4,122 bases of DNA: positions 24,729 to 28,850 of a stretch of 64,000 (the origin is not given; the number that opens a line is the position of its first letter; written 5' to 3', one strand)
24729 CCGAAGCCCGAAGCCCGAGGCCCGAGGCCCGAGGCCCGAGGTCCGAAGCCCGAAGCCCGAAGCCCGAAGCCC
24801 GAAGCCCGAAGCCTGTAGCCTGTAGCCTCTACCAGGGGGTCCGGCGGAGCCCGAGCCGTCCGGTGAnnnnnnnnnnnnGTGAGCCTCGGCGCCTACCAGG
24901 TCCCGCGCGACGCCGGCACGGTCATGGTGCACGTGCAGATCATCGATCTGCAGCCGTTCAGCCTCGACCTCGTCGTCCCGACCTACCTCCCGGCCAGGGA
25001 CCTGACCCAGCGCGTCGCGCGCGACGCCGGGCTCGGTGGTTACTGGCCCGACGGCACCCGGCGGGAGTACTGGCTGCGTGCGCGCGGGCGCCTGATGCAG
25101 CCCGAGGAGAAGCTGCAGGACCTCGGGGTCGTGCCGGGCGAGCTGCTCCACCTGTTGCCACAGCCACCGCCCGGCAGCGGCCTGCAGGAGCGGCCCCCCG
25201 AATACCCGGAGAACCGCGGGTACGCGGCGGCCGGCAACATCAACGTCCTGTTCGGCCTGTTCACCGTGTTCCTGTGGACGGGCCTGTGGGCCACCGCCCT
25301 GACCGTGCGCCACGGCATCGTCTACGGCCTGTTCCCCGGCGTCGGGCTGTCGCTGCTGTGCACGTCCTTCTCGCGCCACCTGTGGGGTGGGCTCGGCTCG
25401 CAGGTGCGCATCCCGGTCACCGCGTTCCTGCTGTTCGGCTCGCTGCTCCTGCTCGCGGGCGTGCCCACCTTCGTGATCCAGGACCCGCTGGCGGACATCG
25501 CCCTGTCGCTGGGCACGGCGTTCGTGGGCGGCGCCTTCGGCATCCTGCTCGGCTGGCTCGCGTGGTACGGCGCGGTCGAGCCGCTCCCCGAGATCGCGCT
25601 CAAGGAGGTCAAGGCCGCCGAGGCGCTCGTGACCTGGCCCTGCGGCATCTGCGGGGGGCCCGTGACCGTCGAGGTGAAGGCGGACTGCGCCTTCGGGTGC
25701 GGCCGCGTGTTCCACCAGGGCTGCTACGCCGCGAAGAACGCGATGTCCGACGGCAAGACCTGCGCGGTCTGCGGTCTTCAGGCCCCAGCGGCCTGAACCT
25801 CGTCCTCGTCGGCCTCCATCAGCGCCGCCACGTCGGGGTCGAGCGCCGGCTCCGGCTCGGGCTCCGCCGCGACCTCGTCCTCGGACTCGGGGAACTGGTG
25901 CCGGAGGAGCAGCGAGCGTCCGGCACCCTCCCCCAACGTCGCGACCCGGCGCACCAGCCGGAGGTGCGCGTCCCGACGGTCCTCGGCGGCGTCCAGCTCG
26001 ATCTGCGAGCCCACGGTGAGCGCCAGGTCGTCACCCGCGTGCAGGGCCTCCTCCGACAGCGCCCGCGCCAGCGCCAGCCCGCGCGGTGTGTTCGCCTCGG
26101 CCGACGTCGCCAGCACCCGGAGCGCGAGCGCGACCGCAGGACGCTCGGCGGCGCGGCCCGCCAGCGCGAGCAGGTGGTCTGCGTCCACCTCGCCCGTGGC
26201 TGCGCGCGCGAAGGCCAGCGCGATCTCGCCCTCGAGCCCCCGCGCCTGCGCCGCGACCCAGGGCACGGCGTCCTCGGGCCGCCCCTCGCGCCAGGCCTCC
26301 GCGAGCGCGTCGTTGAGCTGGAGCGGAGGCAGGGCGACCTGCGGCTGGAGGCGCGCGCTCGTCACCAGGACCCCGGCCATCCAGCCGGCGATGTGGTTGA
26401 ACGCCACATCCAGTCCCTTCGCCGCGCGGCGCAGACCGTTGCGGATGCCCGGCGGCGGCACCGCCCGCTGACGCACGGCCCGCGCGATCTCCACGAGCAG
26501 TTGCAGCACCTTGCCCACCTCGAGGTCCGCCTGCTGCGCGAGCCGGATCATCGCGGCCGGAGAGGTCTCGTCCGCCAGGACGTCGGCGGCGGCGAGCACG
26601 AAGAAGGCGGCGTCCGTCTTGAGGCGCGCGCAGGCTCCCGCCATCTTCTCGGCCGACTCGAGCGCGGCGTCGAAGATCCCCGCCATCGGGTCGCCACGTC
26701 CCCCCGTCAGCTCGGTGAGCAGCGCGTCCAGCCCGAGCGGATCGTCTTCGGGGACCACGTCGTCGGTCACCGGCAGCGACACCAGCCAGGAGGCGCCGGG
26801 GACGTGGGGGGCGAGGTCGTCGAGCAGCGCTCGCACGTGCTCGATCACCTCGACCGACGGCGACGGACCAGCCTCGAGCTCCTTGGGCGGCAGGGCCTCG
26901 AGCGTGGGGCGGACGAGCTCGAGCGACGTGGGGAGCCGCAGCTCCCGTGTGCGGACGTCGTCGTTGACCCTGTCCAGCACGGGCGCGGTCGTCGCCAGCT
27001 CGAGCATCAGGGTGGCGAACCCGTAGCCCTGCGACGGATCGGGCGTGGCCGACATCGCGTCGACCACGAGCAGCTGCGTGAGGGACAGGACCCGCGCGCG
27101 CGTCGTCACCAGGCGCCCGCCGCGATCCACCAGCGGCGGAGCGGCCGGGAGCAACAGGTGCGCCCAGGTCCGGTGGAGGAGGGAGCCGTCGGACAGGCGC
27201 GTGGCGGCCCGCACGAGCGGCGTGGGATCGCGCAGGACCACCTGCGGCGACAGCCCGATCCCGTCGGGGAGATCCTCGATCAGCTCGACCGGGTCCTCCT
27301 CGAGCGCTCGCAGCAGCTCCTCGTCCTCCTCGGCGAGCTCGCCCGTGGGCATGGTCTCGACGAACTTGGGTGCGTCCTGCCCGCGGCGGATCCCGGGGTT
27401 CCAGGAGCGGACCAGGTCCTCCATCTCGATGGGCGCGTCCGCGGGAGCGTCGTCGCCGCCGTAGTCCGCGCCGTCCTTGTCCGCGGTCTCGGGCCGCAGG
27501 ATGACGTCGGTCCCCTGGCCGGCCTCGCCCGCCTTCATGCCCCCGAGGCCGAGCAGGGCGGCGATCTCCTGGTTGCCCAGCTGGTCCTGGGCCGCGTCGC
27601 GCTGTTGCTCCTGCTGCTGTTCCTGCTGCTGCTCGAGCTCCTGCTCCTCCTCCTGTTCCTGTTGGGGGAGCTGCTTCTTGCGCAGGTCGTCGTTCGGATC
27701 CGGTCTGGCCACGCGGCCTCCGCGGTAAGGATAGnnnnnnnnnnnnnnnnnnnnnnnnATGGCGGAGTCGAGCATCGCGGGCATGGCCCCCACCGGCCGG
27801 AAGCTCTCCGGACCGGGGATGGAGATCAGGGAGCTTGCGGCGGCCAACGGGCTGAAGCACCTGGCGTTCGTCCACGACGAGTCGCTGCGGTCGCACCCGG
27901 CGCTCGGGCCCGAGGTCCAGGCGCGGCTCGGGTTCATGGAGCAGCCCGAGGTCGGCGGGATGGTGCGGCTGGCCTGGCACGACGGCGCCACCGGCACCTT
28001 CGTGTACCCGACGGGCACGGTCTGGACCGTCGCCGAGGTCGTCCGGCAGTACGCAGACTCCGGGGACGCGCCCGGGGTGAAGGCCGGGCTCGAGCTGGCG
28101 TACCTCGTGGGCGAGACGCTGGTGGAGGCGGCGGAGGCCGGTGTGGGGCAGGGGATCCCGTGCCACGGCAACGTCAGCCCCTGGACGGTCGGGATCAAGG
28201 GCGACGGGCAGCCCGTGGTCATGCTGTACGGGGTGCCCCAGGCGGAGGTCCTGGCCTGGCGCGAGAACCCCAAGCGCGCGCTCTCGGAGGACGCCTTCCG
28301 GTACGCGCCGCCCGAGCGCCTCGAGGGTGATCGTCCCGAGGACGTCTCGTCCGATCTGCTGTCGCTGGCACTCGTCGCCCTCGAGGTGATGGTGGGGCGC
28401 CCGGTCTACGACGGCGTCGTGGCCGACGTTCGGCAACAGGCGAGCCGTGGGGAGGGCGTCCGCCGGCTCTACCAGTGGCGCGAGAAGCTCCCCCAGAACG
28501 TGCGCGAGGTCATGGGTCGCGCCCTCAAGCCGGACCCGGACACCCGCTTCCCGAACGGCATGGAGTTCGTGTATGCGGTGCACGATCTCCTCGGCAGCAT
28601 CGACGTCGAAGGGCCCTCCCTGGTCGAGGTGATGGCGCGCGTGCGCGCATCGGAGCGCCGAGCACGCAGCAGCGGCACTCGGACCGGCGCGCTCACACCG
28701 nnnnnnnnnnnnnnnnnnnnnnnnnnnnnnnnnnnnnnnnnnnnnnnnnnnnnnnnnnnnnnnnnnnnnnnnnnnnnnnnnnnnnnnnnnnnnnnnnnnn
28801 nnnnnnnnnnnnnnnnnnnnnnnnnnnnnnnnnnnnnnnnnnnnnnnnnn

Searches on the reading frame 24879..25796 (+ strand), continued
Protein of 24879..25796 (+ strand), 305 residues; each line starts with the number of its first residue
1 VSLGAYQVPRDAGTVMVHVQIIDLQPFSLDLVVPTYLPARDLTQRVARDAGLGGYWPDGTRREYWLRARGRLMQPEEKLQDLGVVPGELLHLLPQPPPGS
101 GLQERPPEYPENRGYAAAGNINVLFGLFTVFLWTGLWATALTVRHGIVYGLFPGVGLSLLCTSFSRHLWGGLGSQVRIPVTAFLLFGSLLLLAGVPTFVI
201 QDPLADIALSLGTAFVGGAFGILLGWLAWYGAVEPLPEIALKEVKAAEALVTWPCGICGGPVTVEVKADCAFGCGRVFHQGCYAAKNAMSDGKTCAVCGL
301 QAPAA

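Call 68: search_protein_families(library=padloc, proteins=[window:24879-25796:+, L001:8998-9933:+], max_evalue=0.01)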
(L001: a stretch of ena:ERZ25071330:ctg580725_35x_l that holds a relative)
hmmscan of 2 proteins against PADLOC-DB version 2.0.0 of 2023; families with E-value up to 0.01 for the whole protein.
window:24879-25796:+ (305 aa): 0 families

L001:8998-9933:+ (311 aa): 0 families

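Call 78: search_protein_families(library=ncbifam, proteins=[L001:3-896:+, L002:1-1632:+, L001:954-2612:+, L001:2660-3721:+, L001:3895-4278:+, L001:4289-7855:+, L001:7852-8976:+], max_evalue=0.01)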
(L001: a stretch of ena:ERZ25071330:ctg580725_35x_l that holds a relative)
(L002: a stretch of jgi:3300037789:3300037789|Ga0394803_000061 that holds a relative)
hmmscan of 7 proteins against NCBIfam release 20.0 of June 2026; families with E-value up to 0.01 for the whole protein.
L001:3-896:+ (297 aa): 0 families

L002:1-1632:+ (543 aa): 0 families

L001:954-2612:+ (552 aa): 0 families

L001:2660-3721:+ (353 aa): 4 families
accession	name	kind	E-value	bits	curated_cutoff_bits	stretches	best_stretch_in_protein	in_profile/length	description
NF033848.1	VgrG_rel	hypoth_equivalog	7.8e-26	90.4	275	1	61-351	52-353/547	VgrG-related protein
TIGR01646.1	vgr_GE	subfamily_domain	7.5e-06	25.2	121.8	1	67-209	41-179/480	type VI secretion system tip protein VgrG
TIGR03361.1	VI_Rhs_Vgr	subfamily_domain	2.6e-05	23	186.35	1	67-178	50-157/513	type VI secretion system tip protein TssI/VgrG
NF047561.1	orf58_phage_fam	subfamily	0.00063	19.2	170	1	64-194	54-181/257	phage protein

L001:3895-4278:+ (127 aa): 1 family
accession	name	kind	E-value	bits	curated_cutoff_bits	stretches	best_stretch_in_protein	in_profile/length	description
TIGR03357.1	VI_zyme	equivalog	1.1e-06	28.3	53.2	1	22-100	20-97/133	type VI secretion system baseplate subunit TssE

L001:4289-7855:+ (1188 aa): 1 family
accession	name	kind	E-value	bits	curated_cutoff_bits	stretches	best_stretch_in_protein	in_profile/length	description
TIGR02243.1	TIGR02243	equivalog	6.4e-76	256.3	155.8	2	855-1144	370-659/659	putative baseplate assembly protein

L001:7852-8976:+ (374 aa): 2 families
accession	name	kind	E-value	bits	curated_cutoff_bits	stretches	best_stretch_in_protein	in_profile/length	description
TIGR02242.1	tail_TIGR02242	domain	7.5e-22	77.8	51.85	1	183-283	14-113/131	phage tail protein domain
NF053768.1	CIS12_fam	equivalog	1e-14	54.2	860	1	188-268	491-571/715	CIS12 family contractile injection system protein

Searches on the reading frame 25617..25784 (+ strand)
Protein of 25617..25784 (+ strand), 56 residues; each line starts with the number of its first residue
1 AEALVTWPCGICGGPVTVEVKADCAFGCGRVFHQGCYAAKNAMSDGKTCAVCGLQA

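Call 58: search_solved_structures(query=A5, max_evalue=10, show_alignments=4)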
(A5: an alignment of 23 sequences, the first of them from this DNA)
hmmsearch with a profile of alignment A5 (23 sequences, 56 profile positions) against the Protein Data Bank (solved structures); distinct sequences matched with E-value up to 10: 56.
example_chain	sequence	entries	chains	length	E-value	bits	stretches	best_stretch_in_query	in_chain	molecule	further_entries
2vp7_A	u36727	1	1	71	5e-07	32.8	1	6-38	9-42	PYGOPUS HOMOLOG 1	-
2vpe_A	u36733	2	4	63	4.3e-06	29.8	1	3-41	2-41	PYGOPUS HOMOLOG 1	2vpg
2vpb_A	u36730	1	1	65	1.2e-05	28.4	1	6-40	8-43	PYGOPUS HOMOLOG 1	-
2dx8_A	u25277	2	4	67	1.4e-05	28.2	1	6-38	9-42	Pygopus homolog 1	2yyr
2vpd_A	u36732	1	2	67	1.4e-05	28.2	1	6-38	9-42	PYGOPUS HOMOLOG 1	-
2xb1_A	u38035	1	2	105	2.9e-05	27.1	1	6-41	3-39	PYGOPUS HOMOLOG 2, B-CELL CLL/LYMPHOMA 9-LIKE PROTEIN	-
4up0_A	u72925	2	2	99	6.1e-05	26.1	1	6-41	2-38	PYGOPUS HOMOLOG 2, B-CELL CLL/LYMPHOMA 9-LIKE PROTEIN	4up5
3zpv_E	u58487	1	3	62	0.00011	25.3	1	3-42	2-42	PROTEIN PYGOPUS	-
2jrj_A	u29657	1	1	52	0.0041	20.3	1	6-52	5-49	Ring finger and CHY zinc finger domain containing protein 1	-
3zpv_1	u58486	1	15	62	0.0056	19.8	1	3-42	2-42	PROTEIN PYGOPUS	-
4ap4_A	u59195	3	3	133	0.012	18.7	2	6-52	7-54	E3 UBIQUITIN LIGASE RNF4 | E3 UBIQUITIN-PROTEIN LIGASE RNF4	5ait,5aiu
2ecm_A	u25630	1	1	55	0.017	18.3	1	9-52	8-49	RING finger and CHY zinc finger domain-containing protein 1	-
2lxp_C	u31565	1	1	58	0.022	17.9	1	9-52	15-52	E3 ubiquitin-protein ligase AMFR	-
2lxh_C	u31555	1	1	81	0.037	17.2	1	9-52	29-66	E3 ubiquitin-protein ligase AMFR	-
7txc_E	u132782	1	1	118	0.054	16.7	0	7-18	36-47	Hypermethylated in cancer 2 protein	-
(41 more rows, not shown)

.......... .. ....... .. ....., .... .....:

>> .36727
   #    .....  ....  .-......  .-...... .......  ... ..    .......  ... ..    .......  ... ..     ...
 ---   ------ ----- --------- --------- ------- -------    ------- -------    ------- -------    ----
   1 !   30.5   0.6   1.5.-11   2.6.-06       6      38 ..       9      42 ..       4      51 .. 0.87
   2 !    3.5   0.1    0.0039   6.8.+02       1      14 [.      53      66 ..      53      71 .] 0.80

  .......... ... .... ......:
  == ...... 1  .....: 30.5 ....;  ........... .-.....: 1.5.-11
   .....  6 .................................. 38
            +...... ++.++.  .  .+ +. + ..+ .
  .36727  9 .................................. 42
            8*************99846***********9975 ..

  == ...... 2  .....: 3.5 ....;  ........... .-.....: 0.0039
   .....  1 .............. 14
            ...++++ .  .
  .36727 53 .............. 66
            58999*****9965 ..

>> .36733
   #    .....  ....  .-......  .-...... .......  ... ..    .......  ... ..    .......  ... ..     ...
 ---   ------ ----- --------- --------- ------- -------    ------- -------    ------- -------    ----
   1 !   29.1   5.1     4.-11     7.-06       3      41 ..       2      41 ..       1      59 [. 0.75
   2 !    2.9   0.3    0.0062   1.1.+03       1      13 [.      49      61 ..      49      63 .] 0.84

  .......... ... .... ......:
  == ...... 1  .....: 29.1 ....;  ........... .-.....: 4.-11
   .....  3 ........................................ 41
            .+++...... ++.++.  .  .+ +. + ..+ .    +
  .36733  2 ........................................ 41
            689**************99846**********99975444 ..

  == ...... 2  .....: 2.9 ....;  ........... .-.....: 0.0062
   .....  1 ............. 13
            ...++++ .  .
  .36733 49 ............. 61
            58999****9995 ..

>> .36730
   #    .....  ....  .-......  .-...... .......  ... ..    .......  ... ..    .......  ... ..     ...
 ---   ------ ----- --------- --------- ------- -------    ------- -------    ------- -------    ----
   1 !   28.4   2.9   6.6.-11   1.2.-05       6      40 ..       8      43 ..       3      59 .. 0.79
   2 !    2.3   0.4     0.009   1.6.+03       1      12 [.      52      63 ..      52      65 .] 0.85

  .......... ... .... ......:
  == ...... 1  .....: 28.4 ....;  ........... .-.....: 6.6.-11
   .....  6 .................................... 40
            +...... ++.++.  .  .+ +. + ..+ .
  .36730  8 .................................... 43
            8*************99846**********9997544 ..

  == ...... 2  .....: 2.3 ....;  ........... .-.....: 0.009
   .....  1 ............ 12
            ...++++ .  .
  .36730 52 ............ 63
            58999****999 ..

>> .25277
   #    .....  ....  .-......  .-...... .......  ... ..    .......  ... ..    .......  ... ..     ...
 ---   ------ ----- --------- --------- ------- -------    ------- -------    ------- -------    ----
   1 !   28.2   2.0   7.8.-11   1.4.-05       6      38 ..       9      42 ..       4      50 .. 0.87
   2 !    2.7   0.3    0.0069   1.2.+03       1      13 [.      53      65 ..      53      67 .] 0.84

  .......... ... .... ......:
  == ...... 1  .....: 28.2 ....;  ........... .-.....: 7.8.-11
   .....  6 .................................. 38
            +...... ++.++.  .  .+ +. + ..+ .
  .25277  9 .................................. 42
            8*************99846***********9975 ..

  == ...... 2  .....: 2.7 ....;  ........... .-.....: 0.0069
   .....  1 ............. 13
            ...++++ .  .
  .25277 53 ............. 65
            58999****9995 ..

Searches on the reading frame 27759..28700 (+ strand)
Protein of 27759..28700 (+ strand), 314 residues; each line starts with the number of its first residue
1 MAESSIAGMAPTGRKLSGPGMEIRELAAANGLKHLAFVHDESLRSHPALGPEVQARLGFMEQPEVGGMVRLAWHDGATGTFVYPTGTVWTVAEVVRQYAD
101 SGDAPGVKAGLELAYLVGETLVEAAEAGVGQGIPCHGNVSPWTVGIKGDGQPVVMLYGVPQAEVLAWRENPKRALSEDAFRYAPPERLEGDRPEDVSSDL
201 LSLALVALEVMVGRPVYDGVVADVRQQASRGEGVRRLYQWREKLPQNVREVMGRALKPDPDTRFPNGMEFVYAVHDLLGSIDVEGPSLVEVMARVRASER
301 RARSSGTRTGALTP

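Call 41: search_solved_structures(query=A3, max_evalue=1, show_alignments=2)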
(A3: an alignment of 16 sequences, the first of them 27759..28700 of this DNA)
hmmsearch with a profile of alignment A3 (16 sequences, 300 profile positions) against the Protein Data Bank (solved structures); distinct sequences matched with E-value up to 1: 1481 (the best 60 are shown).
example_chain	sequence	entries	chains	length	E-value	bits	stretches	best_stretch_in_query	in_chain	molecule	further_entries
4eqm_A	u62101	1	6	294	9.7e-14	54.1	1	132-280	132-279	Protein kinase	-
9ymt_A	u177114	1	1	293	9.8e-14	54.1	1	132-279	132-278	Serine/Threonine Kinase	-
9ruj_A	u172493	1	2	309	4.3e-12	48.7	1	114-276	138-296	Serine/threonine-protein kinase StkP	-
9ruk_A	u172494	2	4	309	1.4e-11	47.1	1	114-276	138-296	Serine/threonine-protein kinase StkP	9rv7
9ru3_A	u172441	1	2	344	1.7e-11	46.8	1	114-276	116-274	Serine/threonine-protein kinase StkP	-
2h34_A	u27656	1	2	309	5.3e-11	45.1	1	126-281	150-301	Serine/threonine-protein kinase pknE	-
3f61_A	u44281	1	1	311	1e-10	44.2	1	125-267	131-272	Serine/threonine-protein kinase pknB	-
4ow8_A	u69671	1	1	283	1.5e-10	43.6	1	105-273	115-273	Serine/threonine-protein kinase PknA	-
9tmq_A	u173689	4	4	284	1.6e-10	43.6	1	105-273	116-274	Serine/threonine-protein kinase PknA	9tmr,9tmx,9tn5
6i2p_A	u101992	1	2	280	1.6e-10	43.5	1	125-267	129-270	Serine/threonine-protein kinase PknB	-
6b2p_A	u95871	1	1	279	1.6e-10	43.5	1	125-267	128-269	Serine/threonine-protein kinase PknB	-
5u94_A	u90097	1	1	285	1.7e-10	43.5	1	125-267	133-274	Serine/threonine-protein kinase PknB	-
3orm_A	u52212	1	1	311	1.8e-10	43.4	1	125-267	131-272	Serine/threonine protein kinase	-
3ori_A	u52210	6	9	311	1.8e-10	43.4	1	125-267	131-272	Serine/threonine protein kinase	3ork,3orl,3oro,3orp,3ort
1mru_A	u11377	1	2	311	1.8e-10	43.4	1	125-267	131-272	Probable serine/threonine-protein kinase pknB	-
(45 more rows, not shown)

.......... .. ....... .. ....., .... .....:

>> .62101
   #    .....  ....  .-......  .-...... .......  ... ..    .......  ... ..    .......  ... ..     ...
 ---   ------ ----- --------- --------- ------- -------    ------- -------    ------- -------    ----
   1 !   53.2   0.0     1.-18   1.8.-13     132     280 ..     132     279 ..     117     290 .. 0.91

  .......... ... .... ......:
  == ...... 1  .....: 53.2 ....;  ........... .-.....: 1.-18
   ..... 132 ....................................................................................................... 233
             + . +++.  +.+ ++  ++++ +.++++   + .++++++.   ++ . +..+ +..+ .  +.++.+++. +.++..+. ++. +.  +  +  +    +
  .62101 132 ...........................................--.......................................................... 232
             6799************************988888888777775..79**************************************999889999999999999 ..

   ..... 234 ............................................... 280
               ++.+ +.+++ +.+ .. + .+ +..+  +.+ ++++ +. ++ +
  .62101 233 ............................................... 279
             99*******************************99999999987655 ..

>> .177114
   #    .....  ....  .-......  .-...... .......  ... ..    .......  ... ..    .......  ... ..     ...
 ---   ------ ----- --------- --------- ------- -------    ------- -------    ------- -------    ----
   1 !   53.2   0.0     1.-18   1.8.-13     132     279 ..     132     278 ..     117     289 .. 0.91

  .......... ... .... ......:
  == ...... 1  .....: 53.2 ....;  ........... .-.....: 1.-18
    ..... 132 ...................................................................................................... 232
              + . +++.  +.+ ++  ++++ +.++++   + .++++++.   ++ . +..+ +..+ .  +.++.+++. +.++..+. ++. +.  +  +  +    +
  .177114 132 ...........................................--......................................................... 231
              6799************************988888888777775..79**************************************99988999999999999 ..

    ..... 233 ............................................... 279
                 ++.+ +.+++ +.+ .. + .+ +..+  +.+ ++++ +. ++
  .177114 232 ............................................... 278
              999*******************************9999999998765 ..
